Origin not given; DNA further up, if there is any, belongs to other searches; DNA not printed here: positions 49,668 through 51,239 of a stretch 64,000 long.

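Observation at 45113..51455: hpnN-hpnL operon extended by a PAPS-type sulfotransferase, with divergent hpnM-like and convergent DUF962 genes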

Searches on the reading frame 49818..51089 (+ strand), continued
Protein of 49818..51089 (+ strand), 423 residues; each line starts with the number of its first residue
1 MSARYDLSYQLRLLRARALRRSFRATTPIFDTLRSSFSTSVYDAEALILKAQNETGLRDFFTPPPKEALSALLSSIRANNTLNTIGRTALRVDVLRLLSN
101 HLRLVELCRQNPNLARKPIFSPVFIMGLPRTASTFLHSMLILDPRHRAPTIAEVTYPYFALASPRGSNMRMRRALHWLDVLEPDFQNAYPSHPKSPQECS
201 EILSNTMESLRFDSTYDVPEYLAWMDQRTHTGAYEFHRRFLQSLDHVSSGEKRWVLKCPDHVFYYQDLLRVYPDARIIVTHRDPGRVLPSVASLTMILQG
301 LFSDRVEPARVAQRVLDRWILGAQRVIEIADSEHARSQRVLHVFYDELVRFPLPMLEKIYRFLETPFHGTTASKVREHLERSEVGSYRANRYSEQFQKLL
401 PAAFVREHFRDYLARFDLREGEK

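Call 47: search_protein_families(library=pfam, proteins=[L076:8698-9759:+, L077:5459-6442:-, L016:12352-13371:+, L038:7721-8539:-, L081:6067-7011:+, L015:8242-9297:+, L015:6281-8245:+, L024:8460-9761:+, L054:16473-17408:-], max_evalue=0.001)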
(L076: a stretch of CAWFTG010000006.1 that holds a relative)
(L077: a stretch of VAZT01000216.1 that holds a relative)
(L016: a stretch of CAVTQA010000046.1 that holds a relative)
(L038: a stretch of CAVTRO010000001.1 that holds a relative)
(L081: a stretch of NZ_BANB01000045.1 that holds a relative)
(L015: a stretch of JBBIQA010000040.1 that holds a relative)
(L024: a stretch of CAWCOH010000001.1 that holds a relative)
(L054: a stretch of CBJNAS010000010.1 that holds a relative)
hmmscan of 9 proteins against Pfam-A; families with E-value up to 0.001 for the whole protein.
L076:8698-9759:+ (353 aa): 4 families
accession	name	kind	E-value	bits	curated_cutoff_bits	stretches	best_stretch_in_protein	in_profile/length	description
PF00691.25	OmpA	-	5.1e-18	65.7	27.2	1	251-346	1-98/98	OmpA family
PF13505.12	OMP_b-brl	-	7.4e-18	65.8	28.7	1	25-226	6-175/175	Outer membrane protein beta-barrel domain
PF02462.21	Opacity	-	9.2e-09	35.9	21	1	80-196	2-106/126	Opacity family porin protein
PF01617.23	Surface_Ag_2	-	1.6e-07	31.5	22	1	119-203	136-212/247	Surface antigen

L077:5459-6442:- (327 aa): 1 family
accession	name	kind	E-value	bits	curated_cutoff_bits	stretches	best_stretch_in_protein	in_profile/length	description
PF00582.32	Usp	-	4.6e-06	27.7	24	0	259-327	73-141/141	Universal stress protein family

L016:12352-13371:+ (339 aa): 2 families
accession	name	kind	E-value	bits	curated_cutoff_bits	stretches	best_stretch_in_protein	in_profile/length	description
PF09084.16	NMT1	-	3.3e-25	89.7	20.5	1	47-253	2-213/216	NMT1/THI5 like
PF12974.12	Phosphonate-bd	-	0.00024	21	27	0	53-157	16-123/242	ABC transporter, phosphonate, periplasmic substrate-binding protein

L038:7721-8539:- (272 aa): 1 family
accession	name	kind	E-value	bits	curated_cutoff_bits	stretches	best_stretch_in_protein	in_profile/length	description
PF09865.15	DUF2092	-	1.8e-51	175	21.2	1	43-255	1-211/212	Predicted periplasmic protein (DUF2092)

L081:6067-7011:+ (314 aa): 0 families

L015:8242-9297:+ (351 aa): 1 family
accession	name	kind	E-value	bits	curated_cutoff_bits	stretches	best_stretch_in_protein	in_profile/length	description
PF02775.26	TPP_enzyme_C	-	1e-22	81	21.9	1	66-214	2-151/151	Thiamine pyrophosphate enzyme, C-terminal TPP binding domain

L015:6281-8245:+ (654 aa): 2 families
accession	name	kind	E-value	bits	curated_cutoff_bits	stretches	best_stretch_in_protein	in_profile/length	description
PF01855.24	POR_N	-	8.8e-49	166.8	27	1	262-431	2-160/231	Pyruvate flavodoxin/ferredoxin oxidoreductase, thiamine diP-bdg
PF01558.24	POR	-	1e-29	104.3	27.4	1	61-226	2-172/173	Pyruvate ferredoxin/flavodoxin oxidoreductase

L024:8460-9761:+ (433 aa): 3 families
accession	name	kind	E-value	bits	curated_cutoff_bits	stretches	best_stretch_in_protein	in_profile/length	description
PF19301.5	LigXa_C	-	7.6e-43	147.2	27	1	142-427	1-292/304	LigXa C-terminal domain like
PF00355.32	Rieske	-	2.3e-16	59.9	20.3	1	37-115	2-78/88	Rieske [2Fe-2S] domain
PF19112.6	VanA_C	-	2.4e-06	28.3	23.5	1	174-301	2-138/193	Vanillate O-demethylase oxygenase C-terminal domain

L054:16473-17408:- (311 aa): 0 families

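Call 55: predict_structure(alignment_id=A1)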
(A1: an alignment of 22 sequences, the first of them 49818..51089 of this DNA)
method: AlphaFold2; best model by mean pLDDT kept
length: 423 residues; sequences in the alignment: 22
mean_pLDDT: 90.3   pTM: 0.90
mean pLDDT of the five models: 90.3, 88.8, 88.4, 86.6, 86.5
residues with pLDDT >= 90: 316; 70-90: 78; 50-70: 24; < 50: 5
segments of 3 or more residues with pLDDT < 50: 1-4
pLDDT, mean of each block of 10 residues (from residue 1): 64 90 71 61 94 96 93 92 89 96 96 92 91 91 94 91 85 93 88 92 95 91 95 97 84 93 96 97 92 93 91 95 97 97 94 97 96 93 69 95 96 92 54
secondary structure, 60 per line:
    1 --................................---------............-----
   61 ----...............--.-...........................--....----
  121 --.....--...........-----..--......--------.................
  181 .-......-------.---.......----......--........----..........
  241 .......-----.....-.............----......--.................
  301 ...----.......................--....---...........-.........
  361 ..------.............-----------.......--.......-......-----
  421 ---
elements in order: H3-34 H44-55 H65-79 H84-110 H113-116 E123-127 H130-140 H151-155 H164-181 H183-188 H200-206 H211-216 H219-226 H231-247 E253-257 H259-271 E276-281 H284-302 H308-330 H333-336 E340-344 H345-350 H352-362 H369-381 H393-399 H402-408 H410-415

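Call 56: search_protein_families(library=ncbifam, proteins=[L085:6263-8986:+, L085:8983-9996:+, L083:9052-10020:+, L004:8968-9966:+, L001:6330-8927:+, L001:8945-9997:+, L001:5338-5982:-, L072:3641-4375:-, L081:6067-7011:+, L054:15418-16476:-], max_evalue=0.00001)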
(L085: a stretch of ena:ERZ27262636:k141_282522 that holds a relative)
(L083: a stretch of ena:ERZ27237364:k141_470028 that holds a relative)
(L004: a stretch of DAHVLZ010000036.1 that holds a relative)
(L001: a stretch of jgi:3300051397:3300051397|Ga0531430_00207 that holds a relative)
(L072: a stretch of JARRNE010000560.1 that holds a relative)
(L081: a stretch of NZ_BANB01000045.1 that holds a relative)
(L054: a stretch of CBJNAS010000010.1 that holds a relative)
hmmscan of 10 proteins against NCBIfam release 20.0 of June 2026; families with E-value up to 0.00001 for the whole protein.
L085:6263-8986:+ (907 aa): 5 families
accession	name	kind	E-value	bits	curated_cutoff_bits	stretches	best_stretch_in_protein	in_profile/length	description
TIGR03480.1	HpnN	hypoth_equivalog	5.4e-270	898.1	751.85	1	20-871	4-857/862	hopanoid biosynthesis associated RND transporter like protein HpnN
NF052374.1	HopndTporHpnN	equivalog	8.3e-210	699.1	1100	1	20-871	7-855/858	hopanoid transporter HpnN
NF045600.2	BstA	equivalog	8.3e-49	166.3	1400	3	658-873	681-897/903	sterol transporter cytoplasmic membrane protein BstA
TIGR00921.1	2A067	subfamily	1.3e-42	145.8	351.9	2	262-437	557-731/733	hydrophobe/amphiphile efflux-3 (HAE3) family transporter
TIGR00833.1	actII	subfamily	1.3e-24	86.6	874.7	2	260-470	147-361/910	MMPL family RND transporter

L085:8983-9996:+ (337 aa): 1 family
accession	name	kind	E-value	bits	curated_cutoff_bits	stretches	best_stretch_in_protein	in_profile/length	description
TIGR03476.1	HpnL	subfamily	1.7e-76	257.6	195.65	1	1-317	1-318/318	putative membrane protein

L083:9052-10020:+ (322 aa): 1 family
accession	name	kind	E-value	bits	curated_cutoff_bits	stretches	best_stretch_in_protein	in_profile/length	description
TIGR03476.1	HpnL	subfamily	3.4e-55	187.6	195.65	1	2-309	10-318/318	putative membrane protein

L004:8968-9966:+ (332 aa): 1 family
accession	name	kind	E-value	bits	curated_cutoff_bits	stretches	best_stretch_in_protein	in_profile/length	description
TIGR03476.1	HpnL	subfamily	7.6e-56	189.7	195.65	1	9-319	7-318/318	putative membrane protein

L001:6330-8927:+ (865 aa): 5 families
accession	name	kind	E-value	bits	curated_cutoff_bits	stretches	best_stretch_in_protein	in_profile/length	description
TIGR03480.1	HpnN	hypoth_equivalog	1.6e-203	678.2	751.85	1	2-851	8-856/862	hopanoid biosynthesis associated RND transporter like protein HpnN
NF052374.1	HopndTporHpnN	equivalog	2.8e-157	525.3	1100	1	2-850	11-853/858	hopanoid transporter HpnN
NF045600.2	BstA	equivalog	1e-41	142.8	1400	2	637-851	680-894/903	sterol transporter cytoplasmic membrane protein BstA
TIGR00921.1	2A067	subfamily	3e-40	138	351.9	2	242-423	169-350/733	hydrophobe/amphiphile efflux-3 (HAE3) family transporter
TIGR00833.1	actII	subfamily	2.3e-18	65.9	874.7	1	241-429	149-340/910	MMPL family RND transporter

L001:8945-9997:+ (350 aa): 1 family
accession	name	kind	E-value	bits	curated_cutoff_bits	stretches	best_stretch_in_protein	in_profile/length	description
TIGR03476.1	HpnL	subfamily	2.4e-41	142.1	195.65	1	20-320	9-309/318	putative membrane protein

L001:5338-5982:- (214 aa): 2 families
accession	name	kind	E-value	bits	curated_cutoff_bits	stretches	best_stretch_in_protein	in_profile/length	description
TIGR03481.1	HpnM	hypoth_equivalog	2.8e-50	170.4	160.1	1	25-205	15-194/200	hopanoid biosynthesis associated membrane protein HpnM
NF011697.0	PRK15117.1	equivalog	2.5e-14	53.6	195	1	68-203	59-198/211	phospholipid-binding protein MlaC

L072:3641-4375:- (244 aa): 2 families
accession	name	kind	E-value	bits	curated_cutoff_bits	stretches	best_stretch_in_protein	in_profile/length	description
TIGR03481.1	HpnM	hypoth_equivalog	4.5e-64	215.4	160.1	1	61-239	20-198/200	hopanoid biosynthesis associated membrane protein HpnM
NF011697.0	PRK15117.1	equivalog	7.6e-11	42.2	195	1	107-235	68-200/211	phospholipid-binding protein MlaC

L081:6067-7011:+ (314 aa): 0 families

L054:15418-16476:- (352 aa): 1 family
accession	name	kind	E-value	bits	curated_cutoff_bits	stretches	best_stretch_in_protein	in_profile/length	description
TIGR03476.1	HpnL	subfamily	4.1e-77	259.6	195.65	1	29-337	5-318/318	putative membrane protein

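Call 58: fold_search(model_id=the predicted structure, library=pdb)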
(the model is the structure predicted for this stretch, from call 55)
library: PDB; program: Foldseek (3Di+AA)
matches with E <= 10: 461; with E <= 0.001: 23
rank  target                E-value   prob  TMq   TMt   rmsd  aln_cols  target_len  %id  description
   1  2zq5                  4.1e-19  1.00  0.70  0.81   5.5       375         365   25  Crystal structure of sulfotransferase STF1 from Mycobacterium tuberculosis H37Rv (type1 form) (released 2009-09-29)
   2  2z6v                  8.0e-19  1.00  0.79  0.85   3.7       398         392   21  Crystal structure of sulfotransferase STF9 from Mycobacterium avium (released 2008-09-09)
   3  8w5z_A                5.0e-06  1.00  0.36  0.45  11.9       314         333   16  Crystal structure of tick tyrosylprotein sulfotransferase reveals the activation mechanism of tick anticoagulant prote (released 2024-04-10)
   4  3ap3_C                2.2e-05  1.00  0.35  0.49  13.0       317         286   16  Crystal structure of human tyrosylprotein sulfotransferase-2 complexed with PAP (released 2011-10-26)
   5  9wwe                  2.3e-05  1.00  0.37  0.50  10.8       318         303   17  Crystal structure of human tyrosylprotein sulfotransferase 2 (TPST2) in cation-bound state (released 2025-12-31)
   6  3ap2_A                3.0e-05  1.00  0.36  0.49  11.2       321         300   18  Crystal structure of human tyrosylprotein sulfotransferase-2 complexed with PAP,C4 peptide, and phosphate ion (released 2011-10-26)
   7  4gbm                  3.2e-05  1.00  0.37  0.53  11.5       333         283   14  Sulfotransferase Domain from the Curacin Biosynthetic Pathway (released 2012-10-17)
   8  4gox                  3.5e-05  1.00  0.37  0.54  10.9       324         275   17  Sulfotransferase Domain from the Synechococcus PCC 7002 Olefin Synthase (released 2012-10-17)
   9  3ap1_A                4.1e-05  1.00  0.37  0.50  11.2       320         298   17  Crystal structure of human tyrosylprotein sulfotransferase-2 complexed with PAP and C4 peptide (released 2011-10-26)
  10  3ap2_B                5.0e-05  1.00  0.36  0.50  11.4       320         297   17  Crystal structure of human tyrosylprotein sulfotransferase-2 complexed with PAP,C4 peptide, and phosphate ion (released 2011-10-26)
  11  5wri_A                5.4e-05  1.00  0.33  0.50  12.1       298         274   16  Crystal structure of human tyrosylprotein sulfotransferase-1 complexed with PAP and C4 peptide (released 2017-09-13)
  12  5wrj_A                5.9e-05  1.00  0.33  0.49  12.6       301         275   16  Crystal structure of human tyrosylprotein sulfotransferase-1 complexed with PAP and gastrin peptide (released 2017-09-06)
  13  1x8k_A                6.2e-05  1.00  0.34  0.41  12.4       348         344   14  Crystal structure of retinol dehydratase in complex with anhydroretinol and inactive cofactor PAP (released 2005-02-08)
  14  5wrj_C                6.5e-05  1.00  0.32  0.48  13.7       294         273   15  Crystal structure of human tyrosylprotein sulfotransferase-1 complexed with PAP and gastrin peptide (released 2017-09-06)
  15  3ap1_B                8.1e-05  1.00  0.36  0.49  11.9       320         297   18  Crystal structure of human tyrosylprotein sulfotransferase-2 complexed with PAP and C4 peptide (released 2011-10-26)
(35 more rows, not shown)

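Call 62: find_encoding_contigs(protein=P0018, flank=10000, max_places=1)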
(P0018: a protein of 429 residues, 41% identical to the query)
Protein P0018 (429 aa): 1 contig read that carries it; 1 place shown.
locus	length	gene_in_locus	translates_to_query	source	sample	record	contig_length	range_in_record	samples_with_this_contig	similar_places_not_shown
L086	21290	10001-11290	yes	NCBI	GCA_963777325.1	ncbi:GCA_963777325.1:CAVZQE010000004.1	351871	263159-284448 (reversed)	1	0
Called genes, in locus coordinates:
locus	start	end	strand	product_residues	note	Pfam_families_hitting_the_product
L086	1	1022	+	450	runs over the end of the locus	PF01547:SBP_bac_1, PF13416:SBP_bac_8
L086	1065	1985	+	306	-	PF00528:BPD_transp_1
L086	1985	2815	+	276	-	PF00528:BPD_transp_1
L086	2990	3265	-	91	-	PF00708:Acylphosphatase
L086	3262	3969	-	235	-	PF07542:ATP12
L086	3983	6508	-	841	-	PF05170:AsmA, PF05359:DUF748, PF13116:YhdP (faint), PF05170:AsmA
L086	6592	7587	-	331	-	PF00849:PseudoU_synth_2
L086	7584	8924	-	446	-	PF05496:RuvB_N, PF13191:AAA_16 (faint), PF00158:Sigma54_activat (faint), PF14532:Sigma54_activ_2 (weak), PF00004:AAA, PF07728:AAA_5 (faint), PF16193:AAA_assoc_2, PF12002:MgsA_C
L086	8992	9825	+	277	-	PF00685:Sulfotransfer_1, PF13469:Sulfotransfer_3 (faint)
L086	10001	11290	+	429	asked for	PF00685:Sulfotransfer_1 (faint), PF13469:Sulfotransfer_3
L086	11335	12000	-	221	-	PF21948:LplA-B_cat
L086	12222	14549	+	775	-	PF00390:malic, PF03949:Malic_M, PF01515:PTA_PTB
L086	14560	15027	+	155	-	PF00226:DnaJ (weak)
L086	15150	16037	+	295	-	PF00483:NTP_transferase, PF12804:NTP_transf_3 (weak)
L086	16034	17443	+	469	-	PF02878:PGM_PMM_I, PF02879:PGM_PMM_II, PF02880:PGM_PMM_III, PF00408:PGM_PMM_IV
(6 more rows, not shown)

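Call 63: find_encoding_contigs(protein=P0101, flank=10000, max_places=1)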
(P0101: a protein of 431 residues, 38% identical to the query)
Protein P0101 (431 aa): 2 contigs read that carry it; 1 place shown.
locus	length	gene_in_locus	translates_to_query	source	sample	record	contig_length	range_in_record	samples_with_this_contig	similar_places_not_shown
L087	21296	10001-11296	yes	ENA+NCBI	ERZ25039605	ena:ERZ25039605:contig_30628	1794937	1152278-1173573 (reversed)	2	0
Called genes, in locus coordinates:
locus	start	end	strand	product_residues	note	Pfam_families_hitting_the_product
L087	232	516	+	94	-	PF00166:Cpn10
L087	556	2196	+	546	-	PF00118:Cpn60_TCP1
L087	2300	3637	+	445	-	PF00355:Rieske, PF00848:Ring_hydroxyl_A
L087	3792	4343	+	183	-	PF13577:SnoaL_4 (weak), PF00866:Ring_hydroxyl_B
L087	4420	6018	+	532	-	PF16656:Pur_ac_phosph_N, PF00149:Metallophos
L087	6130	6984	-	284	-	PF00561:Abhydrolase_1, PF12697:Abhydrolase_6, PF12146:Hydrolase_4 (weak)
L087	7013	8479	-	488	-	PF07969:Amidohydro_3, PF01979:Amidohydro_1 (faint)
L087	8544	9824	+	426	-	PF00355:Rieske, PF19301:LigXa_C, PF19112:VanA_C (faint)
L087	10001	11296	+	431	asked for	PF00685:Sulfotransfer_1 (faint), PF13469:Sulfotransfer_3, PF17784:Sulfotransfer_4 (faint)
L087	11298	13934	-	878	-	PF03176:MMPL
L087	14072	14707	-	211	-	PF05494:MlaC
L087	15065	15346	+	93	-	PF06627:DUF1153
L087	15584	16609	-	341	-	PF00296:Bac_luciferase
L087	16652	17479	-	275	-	PF04909:Amidohydro_2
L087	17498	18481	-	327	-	PF00126:HTH_1, PF03466:LysR_substrate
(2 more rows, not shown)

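Call 64: find_encoding_contigs(protein=P0110, flank=10000, max_places=1)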
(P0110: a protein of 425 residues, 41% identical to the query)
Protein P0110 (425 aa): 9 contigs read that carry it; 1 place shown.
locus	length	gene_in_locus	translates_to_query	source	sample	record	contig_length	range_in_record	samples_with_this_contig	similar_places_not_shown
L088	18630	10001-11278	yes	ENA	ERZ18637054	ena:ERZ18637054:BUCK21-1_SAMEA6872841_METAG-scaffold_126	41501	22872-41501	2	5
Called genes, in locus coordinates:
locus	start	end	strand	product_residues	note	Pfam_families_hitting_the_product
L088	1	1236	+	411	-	PF00528:BPD_transp_1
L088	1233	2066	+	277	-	PF00528:BPD_transp_1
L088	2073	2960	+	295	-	PF00126:HTH_1, PF03466:LysR_substrate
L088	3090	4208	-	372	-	PF13489:Methyltransf_23, PF07021:MetW (weak), PF08241:Methyltransf_11, PF08242:Methyltransf_12, PF13649:Methyltransf_25, PF13847:Methyltransf_31 (weak)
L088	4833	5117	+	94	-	-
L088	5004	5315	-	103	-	-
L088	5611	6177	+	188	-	PF04289:DUF447_N, PF20766:DUF447_C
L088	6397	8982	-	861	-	PF03176:MMPL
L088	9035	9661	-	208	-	PF05494:MlaC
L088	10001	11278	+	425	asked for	PF00685:Sulfotransfer_1 (weak), PF13469:Sulfotransfer_3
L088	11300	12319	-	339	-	PF03706:LPG_synthase_TM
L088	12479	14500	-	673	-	PF00515:TPR_1 (faint), PF07719:TPR_2 (faint), PF13428:TPR_14 (faint), PF13432:TPR_16 (faint), PF13181:TPR_8 (faint), PF13844:Glyco_transf_41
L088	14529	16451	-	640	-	PF00515:TPR_1 (faint), PF07719:TPR_2 (faint), PF13181:TPR_8 (faint), PF13428:TPR_14 (faint), PF13844:Glyco_transf_41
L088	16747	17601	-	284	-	-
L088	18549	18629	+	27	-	?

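Call 79: search_protein_representatives(protein=window:49818-51089:+)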
Query: 423 residues. Proteins with E-value up to 0.001 (for the whole library): 6679; up to 1e-10: 3572; up to 1e-30: 884. The best 150 are listed.
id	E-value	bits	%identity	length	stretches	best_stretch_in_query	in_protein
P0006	5.8e-158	542.4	61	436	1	6-419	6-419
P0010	2.2e-116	405.5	49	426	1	5-419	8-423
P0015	4.3e-97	342.0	43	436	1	12-414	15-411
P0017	2.4e-85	303.3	42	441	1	7-393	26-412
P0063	1.1e-77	278.1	40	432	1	42-421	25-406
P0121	3.9e-76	272.9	41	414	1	46-418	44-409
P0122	4.8e-73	262.8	38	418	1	34-416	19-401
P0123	3.4e-72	260.0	40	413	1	62-419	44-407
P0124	1.2e-69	251.6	37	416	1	59-420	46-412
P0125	1.9e-68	247.6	36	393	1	43-418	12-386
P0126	2.2e-68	247.4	38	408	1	60-416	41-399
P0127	3.4e-67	243.5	37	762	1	67-418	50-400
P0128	4.8e-66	239.7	39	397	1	28-392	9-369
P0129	2.3e-65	237.5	38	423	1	42-397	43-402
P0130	2.9e-65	237.1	43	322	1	41-335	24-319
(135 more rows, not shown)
